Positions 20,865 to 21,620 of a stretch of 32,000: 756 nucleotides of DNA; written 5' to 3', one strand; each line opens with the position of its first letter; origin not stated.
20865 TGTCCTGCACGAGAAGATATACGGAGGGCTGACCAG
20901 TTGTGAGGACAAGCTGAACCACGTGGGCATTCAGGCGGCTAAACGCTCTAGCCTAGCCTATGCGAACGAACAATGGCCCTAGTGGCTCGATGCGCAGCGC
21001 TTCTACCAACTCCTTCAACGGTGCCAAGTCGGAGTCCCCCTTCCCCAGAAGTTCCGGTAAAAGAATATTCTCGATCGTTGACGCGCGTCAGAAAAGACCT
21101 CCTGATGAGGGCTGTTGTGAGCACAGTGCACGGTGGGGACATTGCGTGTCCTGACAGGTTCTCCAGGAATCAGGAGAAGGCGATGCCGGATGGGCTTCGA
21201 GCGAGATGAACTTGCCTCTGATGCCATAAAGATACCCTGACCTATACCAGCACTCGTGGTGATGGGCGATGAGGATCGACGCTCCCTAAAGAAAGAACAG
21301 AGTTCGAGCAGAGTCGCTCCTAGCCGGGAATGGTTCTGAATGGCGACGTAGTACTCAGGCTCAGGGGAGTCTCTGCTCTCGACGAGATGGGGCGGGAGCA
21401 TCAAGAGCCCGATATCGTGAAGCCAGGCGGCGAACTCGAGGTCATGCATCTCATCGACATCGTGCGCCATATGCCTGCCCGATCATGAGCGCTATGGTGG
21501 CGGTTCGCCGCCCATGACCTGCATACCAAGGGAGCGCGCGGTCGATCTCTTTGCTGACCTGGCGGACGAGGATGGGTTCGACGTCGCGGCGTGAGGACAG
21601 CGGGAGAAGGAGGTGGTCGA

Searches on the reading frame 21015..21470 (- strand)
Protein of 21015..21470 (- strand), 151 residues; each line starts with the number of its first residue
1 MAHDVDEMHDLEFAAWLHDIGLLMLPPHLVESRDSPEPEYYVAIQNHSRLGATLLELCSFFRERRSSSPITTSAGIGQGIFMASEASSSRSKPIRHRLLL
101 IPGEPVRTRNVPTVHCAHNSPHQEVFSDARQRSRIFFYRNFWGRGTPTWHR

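Call 35: search_protein_families(library=pfam, proteins=[window:21015-21470:-], max_evalue=0.001)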
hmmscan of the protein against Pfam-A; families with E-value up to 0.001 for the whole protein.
window:21015-21470:- (151 aa): 1 family
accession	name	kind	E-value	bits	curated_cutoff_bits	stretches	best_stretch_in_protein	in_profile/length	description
PF13487.12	HD_5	-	0.00057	20.1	27.2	1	7-58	38-92/170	HD domain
